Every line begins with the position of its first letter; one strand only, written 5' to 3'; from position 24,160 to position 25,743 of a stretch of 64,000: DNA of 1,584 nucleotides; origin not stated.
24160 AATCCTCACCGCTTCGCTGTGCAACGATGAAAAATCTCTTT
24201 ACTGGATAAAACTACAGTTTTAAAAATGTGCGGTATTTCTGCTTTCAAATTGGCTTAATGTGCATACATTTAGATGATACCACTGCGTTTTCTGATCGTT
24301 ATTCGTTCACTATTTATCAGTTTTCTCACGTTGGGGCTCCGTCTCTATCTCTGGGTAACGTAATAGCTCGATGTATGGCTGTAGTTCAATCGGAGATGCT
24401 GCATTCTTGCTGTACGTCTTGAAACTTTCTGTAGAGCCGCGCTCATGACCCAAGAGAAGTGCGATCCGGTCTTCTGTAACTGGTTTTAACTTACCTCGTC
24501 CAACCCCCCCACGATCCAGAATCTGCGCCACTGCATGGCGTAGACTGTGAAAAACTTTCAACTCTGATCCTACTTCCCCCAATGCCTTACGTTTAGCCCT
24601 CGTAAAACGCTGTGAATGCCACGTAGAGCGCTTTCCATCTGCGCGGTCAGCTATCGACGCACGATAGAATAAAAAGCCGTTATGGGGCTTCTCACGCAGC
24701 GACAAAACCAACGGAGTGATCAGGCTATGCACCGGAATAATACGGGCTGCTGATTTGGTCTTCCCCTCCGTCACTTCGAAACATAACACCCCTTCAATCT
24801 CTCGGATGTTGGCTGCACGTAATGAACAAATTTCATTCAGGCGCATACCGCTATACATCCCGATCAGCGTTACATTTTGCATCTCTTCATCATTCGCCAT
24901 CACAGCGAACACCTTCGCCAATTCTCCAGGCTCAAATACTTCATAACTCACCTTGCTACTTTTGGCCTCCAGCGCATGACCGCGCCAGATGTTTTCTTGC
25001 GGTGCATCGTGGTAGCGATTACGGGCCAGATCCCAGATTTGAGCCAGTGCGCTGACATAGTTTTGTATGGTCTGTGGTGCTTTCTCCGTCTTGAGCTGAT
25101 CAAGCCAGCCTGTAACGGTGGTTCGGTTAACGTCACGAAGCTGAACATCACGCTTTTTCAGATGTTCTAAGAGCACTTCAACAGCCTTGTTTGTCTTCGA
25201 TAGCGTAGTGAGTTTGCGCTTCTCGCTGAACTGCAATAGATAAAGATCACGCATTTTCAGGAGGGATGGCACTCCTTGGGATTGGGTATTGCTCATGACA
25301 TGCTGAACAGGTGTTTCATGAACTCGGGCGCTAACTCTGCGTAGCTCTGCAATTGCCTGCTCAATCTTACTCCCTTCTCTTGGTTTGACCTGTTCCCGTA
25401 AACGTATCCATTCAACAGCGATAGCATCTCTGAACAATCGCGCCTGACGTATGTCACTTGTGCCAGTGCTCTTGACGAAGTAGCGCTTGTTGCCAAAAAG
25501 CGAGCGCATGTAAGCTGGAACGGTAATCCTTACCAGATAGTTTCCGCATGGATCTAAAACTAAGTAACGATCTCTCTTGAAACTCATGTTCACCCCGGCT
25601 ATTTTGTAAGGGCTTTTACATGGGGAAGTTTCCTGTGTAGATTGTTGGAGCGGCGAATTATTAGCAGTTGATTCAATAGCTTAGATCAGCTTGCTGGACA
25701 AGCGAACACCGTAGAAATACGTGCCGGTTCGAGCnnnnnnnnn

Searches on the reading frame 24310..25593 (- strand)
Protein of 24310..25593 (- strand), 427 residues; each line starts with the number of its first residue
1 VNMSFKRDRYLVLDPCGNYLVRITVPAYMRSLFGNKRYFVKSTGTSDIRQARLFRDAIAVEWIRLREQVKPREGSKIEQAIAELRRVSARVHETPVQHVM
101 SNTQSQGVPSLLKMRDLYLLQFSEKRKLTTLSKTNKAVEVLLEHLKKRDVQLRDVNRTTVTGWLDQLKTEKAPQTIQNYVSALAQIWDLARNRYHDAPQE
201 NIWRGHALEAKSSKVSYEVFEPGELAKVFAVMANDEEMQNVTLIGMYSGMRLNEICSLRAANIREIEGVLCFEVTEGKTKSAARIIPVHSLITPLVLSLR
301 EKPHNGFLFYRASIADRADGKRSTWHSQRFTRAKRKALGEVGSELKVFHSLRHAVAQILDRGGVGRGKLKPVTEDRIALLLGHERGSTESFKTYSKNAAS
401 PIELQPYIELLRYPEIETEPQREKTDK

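Call 7: search_protein_families(library=pfam, proteins=[window:24310-25593:-])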
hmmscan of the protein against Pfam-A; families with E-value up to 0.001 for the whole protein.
window:24310-25593:- (427 aa): 2 families
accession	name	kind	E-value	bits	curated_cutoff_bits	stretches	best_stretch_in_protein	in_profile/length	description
PF00589.27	Phage_integrase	-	3.6e-10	40.3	27.1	1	234-366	17-147/172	Phage integrase family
PF20172.3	DUF6538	-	1.5e-06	28.2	27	1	10-62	1-51/60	Domain of unknown function (DUF6538)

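Call 21: search_protein_families(library=ncbifam, proteins=[window:24310-25593:-], max_evalue=0.01)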
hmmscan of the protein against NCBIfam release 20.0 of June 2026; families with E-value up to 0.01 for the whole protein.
window:24310-25593:- (427 aa): 3 families
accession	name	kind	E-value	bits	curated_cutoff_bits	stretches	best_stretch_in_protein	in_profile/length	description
TIGR02225.1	recomb_XerD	equivalog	2.7e-07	30.2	329.6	1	123-363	10-250/290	site-specific tyrosine recombinase XerD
NF001399.0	PRK00283.1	subfamily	7.4e-06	25.4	279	1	130-359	26-255/300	tyrosine recombinase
NF040815.2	recomb_XerA_Arch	equivalog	0.00016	21.4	220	1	129-298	15-170/263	site-specific tyrosine recombinase/integron integrase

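Call 42: search_protein_families(library=phrogs, proteins=[window:24310-25593:-], max_evalue=0.001)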
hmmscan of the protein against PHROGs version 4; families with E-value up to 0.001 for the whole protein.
window:24310-25593:- (427 aa): 2 families
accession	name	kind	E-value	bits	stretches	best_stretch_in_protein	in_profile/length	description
phrog_1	-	integration and excision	1.3e-27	98.3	1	25-388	130-427/611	integrase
phrog_216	-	integration and excision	5.1e-07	30.1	1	175-356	14-192/301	integrase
